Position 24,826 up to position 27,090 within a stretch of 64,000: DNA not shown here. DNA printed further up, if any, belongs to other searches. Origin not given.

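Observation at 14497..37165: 22.7-kb same-strand locus: complete TonB2/Ttp-type motor + CarboxypepD_reg receptor coupled to five uncharacterised exported proteins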

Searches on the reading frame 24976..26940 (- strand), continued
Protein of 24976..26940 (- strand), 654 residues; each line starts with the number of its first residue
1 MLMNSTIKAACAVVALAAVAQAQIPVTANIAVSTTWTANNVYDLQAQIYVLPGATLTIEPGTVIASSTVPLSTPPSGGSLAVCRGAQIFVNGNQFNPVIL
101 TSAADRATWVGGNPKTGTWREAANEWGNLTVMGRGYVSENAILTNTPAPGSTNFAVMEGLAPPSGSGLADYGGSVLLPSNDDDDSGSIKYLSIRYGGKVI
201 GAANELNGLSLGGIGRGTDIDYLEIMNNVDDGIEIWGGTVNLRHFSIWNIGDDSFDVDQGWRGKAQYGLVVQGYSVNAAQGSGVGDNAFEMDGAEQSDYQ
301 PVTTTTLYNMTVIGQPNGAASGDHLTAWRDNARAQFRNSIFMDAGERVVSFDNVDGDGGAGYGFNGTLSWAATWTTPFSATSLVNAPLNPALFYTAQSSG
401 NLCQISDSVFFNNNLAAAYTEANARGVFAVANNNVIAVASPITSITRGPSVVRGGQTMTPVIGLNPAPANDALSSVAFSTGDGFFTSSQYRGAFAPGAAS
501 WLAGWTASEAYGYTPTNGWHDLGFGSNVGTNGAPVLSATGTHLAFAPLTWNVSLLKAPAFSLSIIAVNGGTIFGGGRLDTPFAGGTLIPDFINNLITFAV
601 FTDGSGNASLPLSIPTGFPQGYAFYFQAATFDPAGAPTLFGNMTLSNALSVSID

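Call 39: predict_structure(alignment_id=A2)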
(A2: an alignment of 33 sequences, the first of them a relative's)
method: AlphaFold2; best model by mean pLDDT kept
length: 654 residues; sequences in the alignment: 33
mean_pLDDT: 83.1   pTM: 0.89
mean pLDDT of the five models: 83.1, 82.2, 81.2, 80.6, 80.3
residues with pLDDT >= 90: 287; 70-90: 248; 50-70: 105; < 50: 14
segments of 3 or more residues with pLDDT < 50: 1-4, 16-18, 363-365
pLDDT, mean of each block of 10 residues (from residue 1): 52 51 90 95 91 96 81 62 94 92 90 89 76 84 77 84 89 65 86 81 73 86 89 90 90 84 93 76 75 76 90 80 79 92 91 58 61 91 64 78 95 92 96 95 94 84 94 75 78 85 90 89 84 89 91 92 89 67 70 74 94 89 90 80 88 88
secondary structure, 60 per line:
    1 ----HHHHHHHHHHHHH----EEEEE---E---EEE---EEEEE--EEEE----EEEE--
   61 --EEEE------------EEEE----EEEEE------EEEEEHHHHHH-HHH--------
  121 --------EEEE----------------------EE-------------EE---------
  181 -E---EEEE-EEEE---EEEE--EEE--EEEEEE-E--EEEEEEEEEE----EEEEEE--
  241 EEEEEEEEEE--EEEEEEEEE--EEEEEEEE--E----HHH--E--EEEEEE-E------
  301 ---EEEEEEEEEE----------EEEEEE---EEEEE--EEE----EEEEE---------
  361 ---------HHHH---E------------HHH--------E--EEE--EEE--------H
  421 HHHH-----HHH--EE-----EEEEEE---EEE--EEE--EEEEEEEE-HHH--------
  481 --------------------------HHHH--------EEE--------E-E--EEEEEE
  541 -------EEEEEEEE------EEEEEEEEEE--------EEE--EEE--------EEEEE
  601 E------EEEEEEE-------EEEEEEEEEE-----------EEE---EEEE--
elements in order: H5-17 E22-26 E34-36 E40-44 E47-50 E55-58 E63-66 E79-82 E87-91 E98-102 H103-108 E129-132 E186-189 E191-194 E198-201 E204-206 E209-214 E219-228 E233-238 E241-250 E253-261 E264-271 E287-292 E304-313 E324-329 E333-337 E340-342 E347-351 H370-373 E404-406 E409-411 H420-424 E442-447 E451-453 E456-458 E461-468 H507-510 E519-521 E535-540 E548-555 E562-571 E580-582 E585-587 E596-601 E608-614 E622-631 E643-645 E649-652

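Call 44: fold_search(model_id=the predicted structure, library=pdb)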
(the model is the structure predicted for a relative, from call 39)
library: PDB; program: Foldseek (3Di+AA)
matches with E <= 10: 1582; with E <= 0.001: 0
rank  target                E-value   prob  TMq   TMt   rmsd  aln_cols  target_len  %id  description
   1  2mcm                  2.7e-03  1.00  0.11  0.47   7.6       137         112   14  MACROMOMYCIN (released 1993-01-15)
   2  3t6q_C                5.3e-03  0.97  0.13  0.39   6.1       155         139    9  Crystal structure of mouse RP105/MD-1 complex (released 2011-11-09)
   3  1ggy_B                7.4e-03  1.00  0.12  0.12   6.9       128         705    8  HUMAN FACTOR XIII WITH YTTERBIUM BOUND IN THE ION SITE (released 1999-02-16)
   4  3idu_B                7.4e-03  1.00  0.12  0.53   6.9       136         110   10  Crystal Structure of the CARDB domain of the PF1109 protein in complex with di-metal ions from Pyrococcus furiosus, No (released 2009-08-04)
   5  9n9j_5                7.4e-03  1.00  0.13  0.46   6.3       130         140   10  Structure of a GRP94 folding intermediate engaged with a CCDC134- and FKBP11-bound secretory translocon (released 2025-11-19)
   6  1j48_A                8.6e-03  1.00  0.10  0.49   7.5       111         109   22  Crystal Structure of Apo-C1027 (released 2003-06-03)
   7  1nco_A                9.0e-03  1.00  0.11  0.47   7.3       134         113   17  STRUCTURE OF THE ANTITUMOR PROTEIN-CHROMOPHORE COMPLEX NEOCARZINOSTATIN (released 1993-10-31)
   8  3frp_G                9.4e-03  1.00  0.11  0.29   7.4       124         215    8  Crystal Structure of Cobra Venom Factor, a Co-factor for C3- and C5 convertase CVFBb (released 2009-04-28)
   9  3gd1_E                9.9e-03  0.98  0.11  0.20   8.4       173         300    8  Structure of an Arrestin/Clathrin complex reveals a novel clathrin binding domain that modulates receptor trafficking (released 2009-08-25)
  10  4bhu_C                1.1e-02  1.00  0.13  0.52   9.2       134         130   20  Crystal structure of BslA - A bacterial hydrophobin (released 2013-08-14)
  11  8dku_A                1.1e-02  0.85  0.13  0.20  18.7       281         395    7  CryoEM structure of the A. aeolicus WzmWzt transporter bound to the native O antigen (released 2022-09-21)
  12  8rjc_5                1.3e-02  1.00  0.12  0.38   6.4       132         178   11  Structure of the rabbit 80S ribosome stalled on a 2-TMD rhodopsin intermediate in complex with Sec61-TRAP, open confor (released 2024-01-24)
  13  5cl2_B                1.3e-02  0.99  0.12  0.27   8.6       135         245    7  Crystal structure of Spo0M, sporulation control protein, from Bacillus subtilis. (released 2015-12-16)
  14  3m7o_A                1.4e-02  0.85  0.10  0.30   6.8       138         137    9  Crystal structure of mouse MD-1 in complex with phosphatidylcholine (released 2010-06-09)
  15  8f9l_A                1.4e-02  1.00  0.13  0.48   4.9       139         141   10  Intramolecular ester bond-containing repeat domain from Gemella massiliensis adhesin (released 2024-06-19)
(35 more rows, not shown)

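Call 60: find_encoding_contigs(protein=P0142, flank=10000, max_places=1)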
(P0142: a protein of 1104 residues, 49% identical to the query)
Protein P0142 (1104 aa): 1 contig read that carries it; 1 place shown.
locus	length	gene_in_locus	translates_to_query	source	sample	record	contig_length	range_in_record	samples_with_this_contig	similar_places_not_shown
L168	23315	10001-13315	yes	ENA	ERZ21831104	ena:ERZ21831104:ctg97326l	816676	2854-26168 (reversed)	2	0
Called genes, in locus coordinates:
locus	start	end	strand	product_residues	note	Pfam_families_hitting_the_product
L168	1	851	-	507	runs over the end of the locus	PF08269:dCache_2, PF17200:sCache_2, PF17201:Cache_3-Cache_2 (weak), PF00015:MCPsignal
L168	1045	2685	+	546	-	PF02878:PGM_PMM_I, PF02879:PGM_PMM_II, PF02880:PGM_PMM_III, PF00408:PGM_PMM_IV (weak)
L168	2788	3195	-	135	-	-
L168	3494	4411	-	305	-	-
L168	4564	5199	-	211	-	PF03734:YkuD (weak)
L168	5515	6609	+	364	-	PF04381:RdgC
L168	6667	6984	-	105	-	PF01022:HTH_5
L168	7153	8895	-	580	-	-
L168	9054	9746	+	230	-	PF00072:Response_reg, PF00486:Trans_reg_C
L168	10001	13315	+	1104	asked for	PF28492:Beta_helix_4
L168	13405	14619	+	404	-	PF13428:TPR_14 (faint), PF13424:TPR_12 (weak)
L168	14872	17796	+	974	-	PF13620:CarboxypepD_reg, PF07715:Plug, PF00593:TonB_dep_Rec_b-barrel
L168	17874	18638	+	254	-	PF11932:DUF3450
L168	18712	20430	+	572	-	PF01618:MotA_ExbB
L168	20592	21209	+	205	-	PF01618:MotA_ExbB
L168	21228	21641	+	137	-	PF02472:ExbD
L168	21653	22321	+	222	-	PF03544:TonB_C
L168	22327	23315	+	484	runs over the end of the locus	PF09976:TPR_21 (weak), PF25063:ARM_TT21_C (faint), PF07719:TPR_2 (faint), PF07721:TPR_4 (faint), PF12895:ANAPC3 (faint), PF13174:TPR_6 (faint), PF13432:TPR_16, PF14559:TPR_19 (weak), +10 more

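Call 61: find_encoding_contigs(protein=P0129, flank=10000, max_places=1)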
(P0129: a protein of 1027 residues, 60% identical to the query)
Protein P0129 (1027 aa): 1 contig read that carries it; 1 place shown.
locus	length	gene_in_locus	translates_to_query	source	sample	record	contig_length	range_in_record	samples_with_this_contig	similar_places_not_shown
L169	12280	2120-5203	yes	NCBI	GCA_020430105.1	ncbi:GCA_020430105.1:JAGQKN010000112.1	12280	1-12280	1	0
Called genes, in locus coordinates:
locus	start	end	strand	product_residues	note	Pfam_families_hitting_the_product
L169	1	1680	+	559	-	PF18952:DUF5696, PF12905:Glyco_hydro_101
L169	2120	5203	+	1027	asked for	PF28492:Beta_helix_4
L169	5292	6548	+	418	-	-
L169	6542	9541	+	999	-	PF13620:CarboxypepD_reg, PF13715:CarbopepD_reg_2, PF07715:Plug, PF00593:TonB_dep_Rec_b-barrel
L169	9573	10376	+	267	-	PF11932:DUF3450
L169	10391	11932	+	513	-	PF01618:MotA_ExbB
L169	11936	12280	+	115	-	?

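Call 68: search_protein_families(library=pfam, proteins=[L092:2691-3443:+, L092:1555-2619:-, L092:1300-2610:+, L092:29-1384:-, L092:547-1479:-, L092:3465-4535:-], max_evalue=0.001)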
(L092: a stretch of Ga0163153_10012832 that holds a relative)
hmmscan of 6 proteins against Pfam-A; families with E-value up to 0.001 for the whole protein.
L092:2691-3443:+ (250 aa): 1 family
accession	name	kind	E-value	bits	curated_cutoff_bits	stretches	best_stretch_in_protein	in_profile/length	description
PF01895.24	PhoU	-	1.7e-42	144.1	23.5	2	152-235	3-89/89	PhoU domain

L092:1555-2619:- (354 aa): 3 families
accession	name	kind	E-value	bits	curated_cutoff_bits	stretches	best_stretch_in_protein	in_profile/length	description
PF12849.12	PBP_like_2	-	4.4e-39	135.3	27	1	22-283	2-265/267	PBP superfamily domain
PF12727.12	PBP_like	-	4.1e-09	36.3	27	1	49-280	2-191/193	PBP superfamily domain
PF01547.30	SBP_bac_1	-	2.7e-07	31.3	26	1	43-286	9-305/307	Bacterial extracellular solute-binding protein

L092:1300-2610:+ (436 aa): 0 families

L092:29-1384:- (451 aa): 0 families

L092:547-1479:- (310 aa): 1 family
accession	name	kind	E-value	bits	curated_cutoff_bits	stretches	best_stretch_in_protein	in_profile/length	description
PF00528.27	BPD_transp_1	-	5.7e-14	52.7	26.4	1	102-307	2-183/184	Binding-protein-dependent transport system inner membrane component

L092:3465-4535:- (356 aa): 0 families

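Call 73: search_protein_families(library=ncbifam, proteins=[L168:9054-9746:+, L147:4726-5409:+, L092:1555-2619:-, L092:2784-3443:+, L117:1-459:+, L152:832-1914:-, L155:1407-2570:+], max_evalue=0.00001)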
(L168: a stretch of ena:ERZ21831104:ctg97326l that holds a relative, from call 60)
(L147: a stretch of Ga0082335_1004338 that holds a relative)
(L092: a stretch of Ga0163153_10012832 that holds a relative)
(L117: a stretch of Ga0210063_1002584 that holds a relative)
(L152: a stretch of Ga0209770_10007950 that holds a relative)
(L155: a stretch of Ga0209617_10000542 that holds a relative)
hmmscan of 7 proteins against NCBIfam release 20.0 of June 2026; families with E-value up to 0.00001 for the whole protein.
L168:9054-9746:+ (230 aa): 96 families (the best 25 are shown)
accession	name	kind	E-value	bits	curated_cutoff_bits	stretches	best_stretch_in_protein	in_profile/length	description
TIGR02154.1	PhoB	equivalog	1.7e-74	250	296.2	1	4-227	3-225/226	phosphate regulon transcriptional regulator PhoB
NF053854.1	RespRegPhoBBctds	equivalog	1.1e-59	201.6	270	1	6-227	1-224/225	two-component system response regulator PhoB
NF007546.0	PRK10161.1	equivalog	1.5e-59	201.4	471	1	5-227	4-225/229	phosphate response regulator transcription factor PhoB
NF040534.1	resp_reg_YycF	equivalog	1.8e-58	197.6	340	1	5-229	2-229/231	response regulator YycF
NF040689.1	MtrAB_MtrA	equivalog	7.4e-56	188.9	300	1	6-226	1-217/219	MtrAB system response regulator MtrA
NF007982.1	PRK10710.1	equivalog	1.1e-54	185.6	380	1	2-227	6-227/235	envelope stress response regulator BaeR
NF008296.0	PRK11083.1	equivalog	1.7e-54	184.6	273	1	1-228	1-226/228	two-component system response regulator CreB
NF041733.1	resp_reg_CseB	equivalog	1.9e-54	184.4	350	1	5-228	2-227/228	two-component system response regulator CseB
NF045944.1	ResRegRpaBCyano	equivalog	5.5e-53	179.7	330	1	7-228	1-228/229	response regulator transcription factor RpaB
NF007005.1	PRK09468.1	equivalog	8.5e-53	179.2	331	1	3-227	3-231/237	osmolarity response regulator transcription factor OmpR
NF033117.2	vanR_ACDEGLN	exception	6.6e-47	160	350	1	6-226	1-224/226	VanR-ABDEGLN family response regulator transcription factor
NF008199.0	PRK10955.1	equivalog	1.2e-45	156.2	341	1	5-225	3-226/232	envelope stress response regulator transcription factor CpxR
NF033120.0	vanR_FM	exception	7.6e-45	153.3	460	1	1-228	1-230/231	vancomycin resistance response regulator transcription factor, VanR-F/VanR-M family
TIGR01387.1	cztR_silR_copR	subfamily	1.1e-44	152.7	279.2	1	6-226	1-217/218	heavy metal response regulator transcription factor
NF041734.1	resp_reg_RppA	equivalog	7.8e-42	143.2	250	1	6-228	3-228/229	two-component system response regulator RppA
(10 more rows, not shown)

L147:4726-5409:+ (227 aa): 98 families (the best 25 are shown)
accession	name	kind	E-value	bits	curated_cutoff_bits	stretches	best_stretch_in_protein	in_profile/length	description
TIGR02154.1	PhoB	equivalog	9.1e-79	263.9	296.2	1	2-225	1-225/226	phosphate regulon transcriptional regulator PhoB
NF053854.1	RespRegPhoBBctds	equivalog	8.9e-72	241.1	270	1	6-225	1-224/225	two-component system response regulator PhoB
NF040689.1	MtrAB_MtrA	equivalog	2.2e-65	220.1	300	1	6-224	1-217/219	MtrAB system response regulator MtrA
NF045944.1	ResRegRpaBCyano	equivalog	5.3e-63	212.4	330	1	7-226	1-228/229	response regulator transcription factor RpaB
NF007982.1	PRK10710.1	equivalog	7.4e-62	209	380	1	3-225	7-227/235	envelope stress response regulator BaeR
NF008296.0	PRK11083.1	equivalog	1.7e-61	207.5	273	1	3-226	3-226/228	two-component system response regulator CreB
NF040534.1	resp_reg_YycF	equivalog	2.3e-61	207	340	1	4-226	1-228/231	response regulator YycF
NF007546.0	PRK10161.1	equivalog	1.3e-60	204.8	471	1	2-225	1-225/229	phosphate response regulator transcription factor PhoB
NF007005.1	PRK09468.1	equivalog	3e-59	200.3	331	1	3-225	3-231/237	osmolarity response regulator transcription factor OmpR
NF033117.2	vanR_ACDEGLN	exception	3.3e-59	200.2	350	1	6-224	1-224/226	VanR-ABDEGLN family response regulator transcription factor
NF041733.1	resp_reg_CseB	equivalog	4.7e-54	183.2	350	1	5-226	2-227/228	two-component system response regulator CseB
NF033120.0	vanR_FM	exception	2.9e-52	177.6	460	1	5-226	5-230/231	vancomycin resistance response regulator transcription factor, VanR-F/VanR-M family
NF012227.0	AdeR_RR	equivalog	7.1e-52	176.2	340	1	3-226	11-237/239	efflux system response regulator transcription factor AdeR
NF008199.0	PRK10955.1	equivalog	5.2e-51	173.8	341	1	4-223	2-226/232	envelope stress response regulator transcription factor CpxR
NF000401.1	vanR-A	exception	1.6e-48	165.1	500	1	2-225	1-229/231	vancomycin resistance response regulator transcription factor VanR-A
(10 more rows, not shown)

L092:1555-2619:- (354 aa): 2 families
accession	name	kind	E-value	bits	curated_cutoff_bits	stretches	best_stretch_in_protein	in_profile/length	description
TIGR02136.1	ptsS_2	subfamily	4.4e-89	298.6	206.6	1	17-297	24-295/295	phosphate ABC transporter substrate-binding protein PstS family protein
TIGR00975.1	3a0107s03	equivalog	3.4e-13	49.4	205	1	34-177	3-148/315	phosphate ABC transporter substrate-binding protein PstS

L092:2784-3443:+ (219 aa): 2 families
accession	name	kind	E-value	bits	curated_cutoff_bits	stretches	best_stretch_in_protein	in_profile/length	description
TIGR02135.1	phoU_full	equivalog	1.7e-58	197.7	130.25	1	4-213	2-212/212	phosphate signaling complex protein PhoU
NF008332.0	PRK11115.1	equivalog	2.1e-40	138.7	342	1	7-216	16-225/239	phosphate signaling complex protein PhoU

L117:1-459:+ (153 aa): 2 families
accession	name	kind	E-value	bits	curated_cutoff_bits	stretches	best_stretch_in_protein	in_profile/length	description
TIGR02135.1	phoU_full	equivalog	1.6e-45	155.3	130.25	1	1-148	65-211/212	phosphate signaling complex protein PhoU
NF008332.0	PRK11115.1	equivalog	3e-29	102.2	342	1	2-151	77-224/239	phosphate signaling complex protein PhoU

L152:832-1914:- (360 aa): 0 families

L155:1407-2570:+ (387 aa): 0 families

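Call 76: search_protein_families(library=pfam, proteins=[L147:1065-2891:+, L147:2894-4015:+, L147:4036-4602:+, L147:6115-6702:+, L168:7153-8895:-, L152:832-1914:-, L155:1407-2570:+, L128:1-775:-], max_evalue=0.001)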
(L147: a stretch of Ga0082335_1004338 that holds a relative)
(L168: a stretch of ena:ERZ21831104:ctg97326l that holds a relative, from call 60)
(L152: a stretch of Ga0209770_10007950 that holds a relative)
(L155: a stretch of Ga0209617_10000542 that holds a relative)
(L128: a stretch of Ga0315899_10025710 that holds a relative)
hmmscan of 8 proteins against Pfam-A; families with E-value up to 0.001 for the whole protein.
L147:1065-2891:+ (608 aa): 3 families
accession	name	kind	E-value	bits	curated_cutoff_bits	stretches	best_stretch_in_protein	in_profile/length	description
PF00563.25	EAL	-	1.2e-47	162.7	31.3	1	32-258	11-236/236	EAL domain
PF00990.26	GGDEF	-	5.1e-13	49.5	23.8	1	431-515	5-91/161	Diguanylate cyclase, GGDEF domain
PF00571.33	CBS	-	2.8e-07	31.2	24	1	293-346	1-54/57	CBS domain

L147:2894-4015:+ (373 aa): 2 families
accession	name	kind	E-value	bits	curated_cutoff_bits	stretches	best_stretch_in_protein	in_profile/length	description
PF01758.21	SBF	-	1.3e-44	152.6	24.3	1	52-259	1-190/191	Sodium Bile acid symporter family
PF13593.11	SBF_like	-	9.4e-11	42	25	1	17-336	2-297/313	SBF-like CPA transporter family (DUF4137)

L147:4036-4602:+ (188 aa): 1 family
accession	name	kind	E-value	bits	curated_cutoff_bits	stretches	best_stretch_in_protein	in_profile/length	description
PF01451.26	LMWPc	-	4.1e-20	72.9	23.2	1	5-130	1-140/144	Low molecular weight phosphotyrosine protein phosphatase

L147:6115-6702:+ (195 aa): 1 family
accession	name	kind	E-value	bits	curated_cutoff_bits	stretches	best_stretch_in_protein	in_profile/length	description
PF00027.35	cNMP_binding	-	6.4e-18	65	27.5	1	9-93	2-87/89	Cyclic nucleotide-binding domain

L168:7153-8895:- (580 aa): 0 families

L152:832-1914:- (360 aa): 1 family
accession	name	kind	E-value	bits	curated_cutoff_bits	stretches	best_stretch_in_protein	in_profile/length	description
PF25222.1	DUF7840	-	0.00019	21.6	27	0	228-349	84-199/224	Domain of unknown function (DUF7840)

L155:1407-2570:+ (387 aa): 0 families

L128:1-775:- (258 aa): 1 family
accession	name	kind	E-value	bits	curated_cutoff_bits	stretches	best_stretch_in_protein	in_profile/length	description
PF06439.18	3keto-disac_hyd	-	3.2e-33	115.8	26.8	1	55-252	3-187/187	3-keto-disaccharide hydrolase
